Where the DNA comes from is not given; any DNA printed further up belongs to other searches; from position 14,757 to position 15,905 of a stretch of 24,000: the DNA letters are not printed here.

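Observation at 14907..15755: Unassignable 282-aa protein with a split D...E-x-K motif: candidate novel restriction endonuclease or other effector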

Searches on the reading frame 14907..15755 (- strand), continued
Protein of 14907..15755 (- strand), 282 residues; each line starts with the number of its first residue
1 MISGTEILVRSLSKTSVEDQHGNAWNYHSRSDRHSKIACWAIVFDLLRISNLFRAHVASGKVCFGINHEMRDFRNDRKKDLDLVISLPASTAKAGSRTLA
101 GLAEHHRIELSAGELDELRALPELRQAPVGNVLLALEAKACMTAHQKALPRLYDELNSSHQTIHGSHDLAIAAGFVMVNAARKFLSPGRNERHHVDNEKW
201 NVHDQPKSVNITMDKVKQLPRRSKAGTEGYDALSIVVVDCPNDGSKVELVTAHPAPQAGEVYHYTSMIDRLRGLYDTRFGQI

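Call 37: fold_search(model_id=the predicted structure, library=viral)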
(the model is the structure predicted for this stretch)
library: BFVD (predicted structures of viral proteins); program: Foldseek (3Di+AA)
matches with E <= 10: 366; with E <= 0.001: 1
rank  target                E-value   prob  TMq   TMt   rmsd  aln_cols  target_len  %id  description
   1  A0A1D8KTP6            8.1e-04  1.00  0.41  0.55   7.2       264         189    8  Restriction endonuclease [Synechococcus phage S-CAM7]
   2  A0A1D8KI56            2.7e-03  0.95  0.32  0.41   9.7       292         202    8  Uncharacterized protein [Synechococcus phage S-CAM1]
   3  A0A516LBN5            5.7e-03  0.98  0.43  0.53   8.2       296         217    6  (no name in the UniProt tables at hand)
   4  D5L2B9                3.3e-02  0.51  0.26  0.37   9.8       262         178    9  Restriction endonuclease type IV Mrr domain-containing protein [uncultured virus]
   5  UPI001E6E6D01         3.5e-02  0.15  0.21  0.19  15.5       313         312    9  (no name look-up for this kind of identifier)
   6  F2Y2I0                5.4e-02  0.28  0.18  0.30  10.0       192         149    9  (no name in the UniProt tables at hand)
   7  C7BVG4                8.9e-02  0.23  0.22  0.26  12.9       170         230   10  Hypothetical cyanophage protein [Synechococcus phage S-RSM4]
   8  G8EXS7                1.0e-01  0.14  0.20  0.28  17.5       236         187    8  Uncharacterized protein [Synechococcus phage S-CAM8]
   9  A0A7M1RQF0            1.1e-01  0.08  0.20  0.18  25.7       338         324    7  Exonuclease [uncultured phage cr52_1]
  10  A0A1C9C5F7            1.2e-01  0.15  0.20  0.16  14.5       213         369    9  C2H2-type domain-containing protein [Heterosigma akashiwo virus 01]
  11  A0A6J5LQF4            1.2e-01  0.07  0.16  0.16  18.6       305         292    9  COG1468 CRISPR-associated protein Cas4 (RecB family exonuclease) [uncultured Caudovirales phage]
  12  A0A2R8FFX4            1.4e-01  0.12  0.15  0.10  12.6       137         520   12  Endonuclease [Brazilian cedratvirus IHUMI]
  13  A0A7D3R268            1.5e-01  0.23  0.23  0.36  10.9       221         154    6  Uncharacterized protein [Fadolivirus FV1/VV64]
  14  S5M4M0                1.7e-01  0.30  0.27  0.28  14.0       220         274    8  Uncharacterized protein [Bacillus phage JL]
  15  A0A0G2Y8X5            1.7e-01  0.16  0.20  0.13  11.3       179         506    8  Uncharacterized protein [Acanthamoeba polyphaga mimivirus Kroon]
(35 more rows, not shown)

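Call 40: search_protein_families(library=pfam, proteins=[L015:6883-7800:-, L016:6802-7707:-, L045:6856-7782:-], max_evalue=0.001)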
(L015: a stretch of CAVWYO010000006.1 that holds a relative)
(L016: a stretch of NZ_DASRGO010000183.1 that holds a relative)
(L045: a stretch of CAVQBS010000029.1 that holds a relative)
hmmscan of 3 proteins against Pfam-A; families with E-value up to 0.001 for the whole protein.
L015:6883-7800:- (305 aa): 4 families
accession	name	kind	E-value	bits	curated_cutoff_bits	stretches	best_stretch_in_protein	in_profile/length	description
PF01555.25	N6_N4_Mtase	-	5.4e-35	121.8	26.7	1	44-277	1-220/221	DNA methylase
PF13649.12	Methyltransf_25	-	9e-05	23.5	27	0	242-289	1-48/97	Methyltransferase domain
PF01170.24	UPF0020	-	0.00016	21.8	22.3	0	239-274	29-64/197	RMKL-like, methyltransferase domain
PF08241.18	Methyltransf_11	-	0.00041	21.4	21.2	0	75-98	72-95/95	Methyltransferase domain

L016:6802-7707:- (301 aa): 2 families
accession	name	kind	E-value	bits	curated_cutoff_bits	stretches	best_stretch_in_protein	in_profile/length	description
PF01555.25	N6_N4_Mtase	-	1.1e-31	110.9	26.7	1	33-266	1-220/221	DNA methylase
PF01170.24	UPF0020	-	0.00087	19.5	22.3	0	227-257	28-58/197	RMKL-like, methyltransferase domain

L045:6856-7782:- (308 aa): 3 families
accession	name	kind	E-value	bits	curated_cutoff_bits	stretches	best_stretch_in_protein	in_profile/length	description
PF01555.25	N6_N4_Mtase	-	1.4e-33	117.1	26.7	1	44-277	1-220/221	DNA methylase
PF01170.24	UPF0020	-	0.00016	21.9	22.3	0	239-269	29-59/197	RMKL-like, methyltransferase domain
PF08241.18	Methyltransf_11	-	0.00097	20.2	21.2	0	76-98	73-95/95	Methyltransferase domain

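Call 43: get_annotated_region(hit=H3, flank=4000)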
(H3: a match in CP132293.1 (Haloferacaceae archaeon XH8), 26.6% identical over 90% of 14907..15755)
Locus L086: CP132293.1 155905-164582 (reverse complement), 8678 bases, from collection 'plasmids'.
description: Haloferacaceae archaeon XH8 plasmid unnamed, complete sequence
organism: Haloferacaceae archaeon XH8 (NCBI taxid 3068310)
taxonomy: Archaea; Euryarchaeota; Halobacteria; Halobacteriales; Haloferacaceae; ; Haloferacaceae archaeon XH8
host: -; source: cell culture,Pickle salt; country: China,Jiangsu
typing (MOB-suite, as given by PLSDB): non-mobilizable
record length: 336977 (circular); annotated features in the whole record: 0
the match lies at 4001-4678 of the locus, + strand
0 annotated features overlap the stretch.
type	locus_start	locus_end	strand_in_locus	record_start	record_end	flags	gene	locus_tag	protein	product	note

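Call 44: find_related_loci(query=A2, collection=viral_contigs, flank=5000)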
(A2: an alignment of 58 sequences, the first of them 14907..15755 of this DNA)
Query A2 (282 aa) in viral_contigs; peptide patterns used: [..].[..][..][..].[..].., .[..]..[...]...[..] (x = any residue, [..] = any of these).
84 stretches matched a pattern; 3 encode a relative of the query (tblastn E <= 1e-3); 3 distinct loci.
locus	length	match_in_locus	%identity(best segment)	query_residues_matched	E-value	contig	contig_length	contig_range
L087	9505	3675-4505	58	4-279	8e-108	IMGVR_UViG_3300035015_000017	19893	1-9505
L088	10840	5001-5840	40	5-282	3e-53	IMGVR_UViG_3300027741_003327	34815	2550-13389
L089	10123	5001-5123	56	4-40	6e-9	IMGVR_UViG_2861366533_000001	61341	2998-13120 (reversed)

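Call 47: find_encoding_contigs(protein=P0223, flank=5000, max_places=3)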
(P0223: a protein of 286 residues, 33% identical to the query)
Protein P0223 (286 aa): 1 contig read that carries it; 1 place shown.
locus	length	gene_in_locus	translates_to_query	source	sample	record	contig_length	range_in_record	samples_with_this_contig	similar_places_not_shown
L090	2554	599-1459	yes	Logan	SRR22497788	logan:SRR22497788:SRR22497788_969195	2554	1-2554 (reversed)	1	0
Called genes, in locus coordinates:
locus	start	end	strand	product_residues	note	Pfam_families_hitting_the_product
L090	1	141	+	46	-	?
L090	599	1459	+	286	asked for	-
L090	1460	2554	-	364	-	?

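Call 48: find_encoding_contigs(protein=P0136, flank=5000, max_places=3)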
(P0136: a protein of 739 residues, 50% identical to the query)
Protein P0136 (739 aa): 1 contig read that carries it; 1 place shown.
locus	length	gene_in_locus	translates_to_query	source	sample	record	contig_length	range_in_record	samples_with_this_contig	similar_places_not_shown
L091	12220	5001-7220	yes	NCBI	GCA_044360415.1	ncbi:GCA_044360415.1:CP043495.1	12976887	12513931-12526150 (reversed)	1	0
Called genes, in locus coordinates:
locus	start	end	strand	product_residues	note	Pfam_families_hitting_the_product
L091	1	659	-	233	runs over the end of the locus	-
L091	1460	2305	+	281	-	-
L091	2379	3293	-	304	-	PF01370:Epimerase, PF05368:NmrA, PF13460:NAD_binding_10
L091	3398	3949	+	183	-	PF00440:TetR_N, PF21597:TetR_C_43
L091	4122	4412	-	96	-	PF01638:HxlR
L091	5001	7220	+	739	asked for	PF07992:Pyr_redox_2 (weak), PF00070:Pyr_redox (faint), PF01266:DAO (weak)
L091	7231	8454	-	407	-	PF00145:DNA_methylase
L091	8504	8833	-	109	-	PF25390:WD40_RLD, PF13540:RCC1_2, PF00415:RCC1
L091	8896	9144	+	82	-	-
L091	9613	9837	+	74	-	-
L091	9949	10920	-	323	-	PF12852:Cupin_6, PF05899:Cupin_3 (weak), PF12833:HTH_18, PF00165:HTH_AraC (weak)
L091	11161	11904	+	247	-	PF00106:adh_short, PF01370:Epimerase, PF08659:KR (weak), PF13561:adh_short_C2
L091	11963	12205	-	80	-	PF00364:Biotin_lipoyl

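Call 49: find_encoding_contigs(protein=P0195, flank=4000, max_places=3)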
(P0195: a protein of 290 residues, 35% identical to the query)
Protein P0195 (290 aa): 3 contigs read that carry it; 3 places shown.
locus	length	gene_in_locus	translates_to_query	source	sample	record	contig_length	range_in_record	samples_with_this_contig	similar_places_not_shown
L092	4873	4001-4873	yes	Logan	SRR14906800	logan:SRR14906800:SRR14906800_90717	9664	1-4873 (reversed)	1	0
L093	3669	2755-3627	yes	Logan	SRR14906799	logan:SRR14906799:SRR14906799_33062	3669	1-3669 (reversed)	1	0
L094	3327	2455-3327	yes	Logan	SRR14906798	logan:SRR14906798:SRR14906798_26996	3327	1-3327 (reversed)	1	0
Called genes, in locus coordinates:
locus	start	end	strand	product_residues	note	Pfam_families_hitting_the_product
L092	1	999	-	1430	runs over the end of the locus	PF07610:DUF1573 (faint), PF22073:Cep192_D4 (faint), PF24771:Ig_CFAP74_1st (faint), PF15780:ASH, PF22544:HYDIN_VesB_CFA65-like_Ig (weak)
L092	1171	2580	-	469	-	PF00145:DNA_methylase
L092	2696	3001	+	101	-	-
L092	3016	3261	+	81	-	-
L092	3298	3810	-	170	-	PF13185:GAF_2, PF01590:GAF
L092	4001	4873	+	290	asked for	?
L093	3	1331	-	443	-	?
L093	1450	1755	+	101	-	-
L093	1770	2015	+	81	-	-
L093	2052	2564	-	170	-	PF13185:GAF_2, PF01590:GAF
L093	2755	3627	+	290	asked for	-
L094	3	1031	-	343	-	?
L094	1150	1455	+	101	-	-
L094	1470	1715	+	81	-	-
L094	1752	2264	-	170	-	PF13185:GAF_2, PF01590:GAF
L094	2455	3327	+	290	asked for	?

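Call 50: find_encoding_contigs(protein=P0183, flank=4000, max_places=3)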
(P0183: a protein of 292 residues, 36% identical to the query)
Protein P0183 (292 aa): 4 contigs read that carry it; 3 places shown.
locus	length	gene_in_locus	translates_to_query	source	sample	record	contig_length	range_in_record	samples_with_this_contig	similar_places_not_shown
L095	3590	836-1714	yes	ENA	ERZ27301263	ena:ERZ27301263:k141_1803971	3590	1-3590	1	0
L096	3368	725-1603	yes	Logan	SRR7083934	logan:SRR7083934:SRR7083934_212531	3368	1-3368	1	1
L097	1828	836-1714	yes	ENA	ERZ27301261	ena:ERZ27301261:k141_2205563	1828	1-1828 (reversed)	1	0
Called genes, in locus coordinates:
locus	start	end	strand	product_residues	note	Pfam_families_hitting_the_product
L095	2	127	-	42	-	?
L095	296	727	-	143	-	PF03852:Vsr, PF18741:MTES_1575 (faint)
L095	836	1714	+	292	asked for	-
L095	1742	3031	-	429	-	PF00145:DNA_methylase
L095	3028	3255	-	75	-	-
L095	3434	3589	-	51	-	?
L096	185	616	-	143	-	PF03852:Vsr, PF18741:MTES_1575 (faint)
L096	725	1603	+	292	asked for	-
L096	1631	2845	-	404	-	PF00145:DNA_methylase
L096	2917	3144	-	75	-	-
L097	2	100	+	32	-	?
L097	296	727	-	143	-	PF03852:Vsr, PF18741:MTES_1575 (faint)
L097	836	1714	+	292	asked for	-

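Call 51: find_encoding_contigs(protein=P0166, flank=4000, max_places=3)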
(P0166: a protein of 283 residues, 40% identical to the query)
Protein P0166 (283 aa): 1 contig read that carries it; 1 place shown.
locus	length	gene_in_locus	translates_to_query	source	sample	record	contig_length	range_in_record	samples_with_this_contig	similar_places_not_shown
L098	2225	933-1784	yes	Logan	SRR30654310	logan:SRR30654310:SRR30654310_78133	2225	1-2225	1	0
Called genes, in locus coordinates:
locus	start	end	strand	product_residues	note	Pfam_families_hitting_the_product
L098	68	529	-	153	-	PF00582:Usp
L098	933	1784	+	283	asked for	-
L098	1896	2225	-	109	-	?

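Call 52: find_encoding_contigs(protein=P0141, flank=4000, max_places=3)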
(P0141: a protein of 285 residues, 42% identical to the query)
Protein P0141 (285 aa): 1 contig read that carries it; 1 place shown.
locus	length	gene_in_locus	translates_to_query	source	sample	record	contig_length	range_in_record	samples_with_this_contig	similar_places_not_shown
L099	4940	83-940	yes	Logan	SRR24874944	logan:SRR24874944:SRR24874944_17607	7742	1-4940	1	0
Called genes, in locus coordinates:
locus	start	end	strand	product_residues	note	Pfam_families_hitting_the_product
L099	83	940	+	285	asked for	-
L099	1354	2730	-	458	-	-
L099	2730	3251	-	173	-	PF00300:His_Phos_1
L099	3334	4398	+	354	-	PF01209:Ubie_methyltran, PF13847:Methyltransf_31, PF08241:Methyltransf_11, PF08242:Methyltransf_12, PF13649:Methyltransf_25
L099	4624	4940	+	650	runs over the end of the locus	PF00144:Beta-lactamase, PF13810:DUF4185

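Call 53: search_protein_families(library=pfam, proteins=[L090:1460-2554:-, L098:1896-2225:-, L099:1354-2730:-, L088:3881-4702:+, L086:4702-6573:-], max_evalue=0.01)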
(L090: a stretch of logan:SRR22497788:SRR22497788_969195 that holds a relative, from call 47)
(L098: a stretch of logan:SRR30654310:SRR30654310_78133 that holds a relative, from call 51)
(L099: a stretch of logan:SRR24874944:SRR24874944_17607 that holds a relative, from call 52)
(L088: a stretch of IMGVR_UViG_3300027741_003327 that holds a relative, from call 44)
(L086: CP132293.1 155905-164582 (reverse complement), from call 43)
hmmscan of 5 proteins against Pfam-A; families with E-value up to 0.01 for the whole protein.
L090:1460-2554:- (364 aa): 1 family
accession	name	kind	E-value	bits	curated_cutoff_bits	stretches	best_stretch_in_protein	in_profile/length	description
PF00145.23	DNA_methylase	-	5e-39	135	22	1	5-145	22-163/324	C-5 cytosine-specific DNA methylase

L098:1896-2225:- (109 aa): 1 family
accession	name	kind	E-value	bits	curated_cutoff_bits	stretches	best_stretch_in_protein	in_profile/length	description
PF09848.15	SLFN-g3_helicase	-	2.5e-16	60.4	24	1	2-78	264-353/354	Schlafen group 3, DNA/RNA helicase domain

L099:1354-2730:- (458 aa): 0 families

L088:3881-4702:+ (273 aa): 1 family
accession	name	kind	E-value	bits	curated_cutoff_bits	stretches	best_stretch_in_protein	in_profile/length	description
PF13578.12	Methyltransf_24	-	0.0001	23.6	26.3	1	54-153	1-105/105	Methyltransferase domain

L086:4702-6573:- (623 aa): 1 family
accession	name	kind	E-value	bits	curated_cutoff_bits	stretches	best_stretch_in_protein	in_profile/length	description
PF01566.24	Nramp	-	0.0015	18.1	29.8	1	511-596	46-132/357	Natural resistance-associated macrophage protein-like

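Call 67: find_homologous_proteins(query=L078:6001-6843:+, max_evalue=1e-10)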
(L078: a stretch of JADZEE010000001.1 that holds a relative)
Query L078:6001-6843:+ (281 aa): 4123 proteins with E <= 1e-10 among 5074 candidates; the best 120 are listed.
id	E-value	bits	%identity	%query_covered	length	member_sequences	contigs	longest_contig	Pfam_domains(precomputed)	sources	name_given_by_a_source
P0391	6.1e-190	647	100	100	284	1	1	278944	-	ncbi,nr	ncbi:MAG: hypothetical protein IT495_00070 [Gammaproteobacteria bacterium]|nr:hypothetical protein [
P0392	1.5e-117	410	65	100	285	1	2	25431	-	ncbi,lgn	-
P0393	1.1e-116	407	63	100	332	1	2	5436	-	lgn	-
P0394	7.2e-116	404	62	100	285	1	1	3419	-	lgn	-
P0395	4.1e-115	402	63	100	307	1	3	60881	-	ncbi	-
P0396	2.1e-114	399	62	100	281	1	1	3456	-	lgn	-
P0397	3.6e-114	398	62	100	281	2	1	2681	-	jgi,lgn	-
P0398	4.3e-114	398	62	100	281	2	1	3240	-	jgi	-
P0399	3.3e-113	395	63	100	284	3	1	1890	-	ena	-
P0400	5.4e-113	395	63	100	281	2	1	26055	-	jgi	jgi:hypothetical protein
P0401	6.1e-112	391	61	99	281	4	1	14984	-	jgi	jgi:hypothetical protein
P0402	8.0e-112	391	62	100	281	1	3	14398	-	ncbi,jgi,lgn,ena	jgi:hypothetical protein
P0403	1.2e-111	390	61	100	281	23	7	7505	-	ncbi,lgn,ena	-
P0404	8.6e-111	387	60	100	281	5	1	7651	-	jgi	jgi:hypothetical protein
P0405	2.8e-110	386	61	100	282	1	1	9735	-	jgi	jgi:hypothetical protein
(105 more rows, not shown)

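Call 69: find_encoding_contigs(protein=P0118, flank=3000, max_places=2)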
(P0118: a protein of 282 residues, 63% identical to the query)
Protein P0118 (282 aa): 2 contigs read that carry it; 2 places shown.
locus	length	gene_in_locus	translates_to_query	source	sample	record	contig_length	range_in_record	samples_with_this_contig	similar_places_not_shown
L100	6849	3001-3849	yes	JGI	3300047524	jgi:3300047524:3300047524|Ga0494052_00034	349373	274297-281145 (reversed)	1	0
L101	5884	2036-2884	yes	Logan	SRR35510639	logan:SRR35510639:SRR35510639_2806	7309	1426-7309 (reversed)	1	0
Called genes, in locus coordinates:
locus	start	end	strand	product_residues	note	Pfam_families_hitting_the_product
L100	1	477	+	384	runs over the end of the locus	PF00691:OmpA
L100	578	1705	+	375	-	-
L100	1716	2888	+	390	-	PF00691:OmpA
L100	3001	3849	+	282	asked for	-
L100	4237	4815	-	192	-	-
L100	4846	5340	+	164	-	-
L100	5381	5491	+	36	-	-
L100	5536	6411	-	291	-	PF00892:EamA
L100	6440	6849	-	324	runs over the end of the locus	PF00248:Aldo_ket_red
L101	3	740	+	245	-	?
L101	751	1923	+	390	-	PF00691:OmpA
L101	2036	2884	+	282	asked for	-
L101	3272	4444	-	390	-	PF00145:DNA_methylase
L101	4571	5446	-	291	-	PF00892:EamA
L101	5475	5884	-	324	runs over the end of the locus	PF00248:Aldo_ket_red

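Call 70: find_encoding_contigs(protein=P0098, flank=3000, max_places=2)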
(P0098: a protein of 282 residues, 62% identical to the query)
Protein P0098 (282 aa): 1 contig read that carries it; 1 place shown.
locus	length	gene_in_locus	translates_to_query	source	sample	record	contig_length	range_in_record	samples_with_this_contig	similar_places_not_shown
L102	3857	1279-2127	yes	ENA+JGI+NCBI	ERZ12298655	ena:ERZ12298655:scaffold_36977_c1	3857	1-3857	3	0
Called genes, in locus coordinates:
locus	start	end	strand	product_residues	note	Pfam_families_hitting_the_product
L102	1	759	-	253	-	?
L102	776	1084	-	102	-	PF02036:SCP2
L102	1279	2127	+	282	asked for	-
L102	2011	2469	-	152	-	PF03852:Vsr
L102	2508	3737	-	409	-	PF00145:DNA_methylase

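Call 84: search_protein_families(library=ncbifam, proteins=[L015:6883-7800:-], max_evalue=0.001)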
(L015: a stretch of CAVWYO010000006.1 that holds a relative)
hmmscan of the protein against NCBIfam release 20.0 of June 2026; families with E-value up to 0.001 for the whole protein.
L015:6883-7800:- (305 aa): 6 families
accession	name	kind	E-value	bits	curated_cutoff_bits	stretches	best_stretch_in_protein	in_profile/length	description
NF008572.0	PRK11524.1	equivalog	7.2e-19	68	292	2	217-292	193-268/294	adenine-specific DNA-methyltransferase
NF050803.1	DnaMtaseCcrMCaul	equivalog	3.2e-12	46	830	1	215-288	182-255/350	adenine-specific DNA-methyltransferase CcrM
NF010253.0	PRK13699.1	subfamily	9e-11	41.9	244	1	217-282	142-207/226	DNA methyltransferase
TIGR01177.1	TIGR01177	hypoth_equivalog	2.5e-05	23.8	316.55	0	239-286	183-230/330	TIGR01177 family methyltransferase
NF043040.1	corrin_prot_MT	hypoth_equivalog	3.6e-05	23.3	180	1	231-294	34-97/216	corrinoid protein-associated methyltransferase CpaM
NF040721.1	Trm14_Arch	equivalog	0.00092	18.4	280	0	25-89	272-330/370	tRNA (guanine(6)-N2)-methyltransferase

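Call 88: search_protein_families(library=phrogs, proteins=[window:14907-15755:-, L088:4974-5843:+, L086:3905-4684:+], max_evalue=0.1)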
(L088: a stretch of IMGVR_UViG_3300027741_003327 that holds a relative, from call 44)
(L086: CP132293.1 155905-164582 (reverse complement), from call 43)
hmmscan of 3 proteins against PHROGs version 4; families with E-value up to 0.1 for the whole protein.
window:14907-15755:- (282 aa): 0 families

L088:4974-5843:+ (289 aa): 0 families

L086:3905-4684:+ (259 aa): 0 families
